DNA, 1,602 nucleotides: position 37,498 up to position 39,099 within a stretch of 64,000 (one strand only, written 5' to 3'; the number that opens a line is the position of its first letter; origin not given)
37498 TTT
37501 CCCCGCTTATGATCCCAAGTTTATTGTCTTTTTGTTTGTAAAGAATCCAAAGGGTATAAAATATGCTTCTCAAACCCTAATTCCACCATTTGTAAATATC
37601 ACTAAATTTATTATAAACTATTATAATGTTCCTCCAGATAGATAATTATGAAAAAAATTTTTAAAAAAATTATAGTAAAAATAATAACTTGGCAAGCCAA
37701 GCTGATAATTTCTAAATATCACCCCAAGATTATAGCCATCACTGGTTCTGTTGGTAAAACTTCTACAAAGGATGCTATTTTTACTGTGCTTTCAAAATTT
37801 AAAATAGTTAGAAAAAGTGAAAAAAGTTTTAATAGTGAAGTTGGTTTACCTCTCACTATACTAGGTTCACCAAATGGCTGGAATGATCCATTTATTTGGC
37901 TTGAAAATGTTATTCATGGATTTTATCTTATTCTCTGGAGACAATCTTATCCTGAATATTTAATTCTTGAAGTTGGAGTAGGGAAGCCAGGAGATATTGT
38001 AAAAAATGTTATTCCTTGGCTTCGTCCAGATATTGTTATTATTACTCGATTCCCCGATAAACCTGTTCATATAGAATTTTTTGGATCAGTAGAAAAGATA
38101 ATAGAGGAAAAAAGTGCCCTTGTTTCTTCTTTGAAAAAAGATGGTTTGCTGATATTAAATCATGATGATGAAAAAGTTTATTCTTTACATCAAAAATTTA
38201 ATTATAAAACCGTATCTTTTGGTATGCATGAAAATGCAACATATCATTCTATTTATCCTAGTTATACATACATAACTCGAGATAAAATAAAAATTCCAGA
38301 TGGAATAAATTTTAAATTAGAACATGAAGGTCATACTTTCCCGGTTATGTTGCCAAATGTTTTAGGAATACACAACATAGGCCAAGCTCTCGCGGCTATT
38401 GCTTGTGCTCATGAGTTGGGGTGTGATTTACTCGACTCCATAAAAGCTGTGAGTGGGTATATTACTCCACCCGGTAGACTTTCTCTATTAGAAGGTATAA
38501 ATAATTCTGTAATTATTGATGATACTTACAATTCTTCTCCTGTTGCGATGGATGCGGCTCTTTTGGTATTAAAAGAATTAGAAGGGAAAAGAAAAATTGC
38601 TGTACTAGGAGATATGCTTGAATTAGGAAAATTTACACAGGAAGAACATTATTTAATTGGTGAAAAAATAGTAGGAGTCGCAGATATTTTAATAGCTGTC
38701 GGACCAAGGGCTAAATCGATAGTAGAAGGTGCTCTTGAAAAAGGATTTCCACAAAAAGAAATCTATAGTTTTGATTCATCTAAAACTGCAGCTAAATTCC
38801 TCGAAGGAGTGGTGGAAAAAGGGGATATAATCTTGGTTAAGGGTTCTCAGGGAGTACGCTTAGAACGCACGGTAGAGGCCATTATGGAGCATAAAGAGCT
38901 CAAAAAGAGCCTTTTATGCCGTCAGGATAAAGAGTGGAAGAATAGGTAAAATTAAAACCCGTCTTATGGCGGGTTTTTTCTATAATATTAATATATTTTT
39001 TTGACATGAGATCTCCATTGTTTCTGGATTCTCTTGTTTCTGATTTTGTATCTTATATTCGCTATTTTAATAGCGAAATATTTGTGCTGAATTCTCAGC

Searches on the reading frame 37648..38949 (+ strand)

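Call 51: search_protein_families(library=pfam, proteins=[window:37648-38949:+], max_evalue=0.00001)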
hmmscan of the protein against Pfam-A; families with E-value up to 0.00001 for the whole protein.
window:37648-38949:+ (433 aa): 2 families
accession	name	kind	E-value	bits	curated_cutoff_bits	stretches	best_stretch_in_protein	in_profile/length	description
PF08245.18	Mur_ligase_M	-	4.4e-25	89.3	24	1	31-254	1-200/200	Mur ligase middle domain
PF02875.26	Mur_ligase_C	-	4.6e-20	73.2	28.4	1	276-400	1-126/127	Mur ligase, glutamate ligase domain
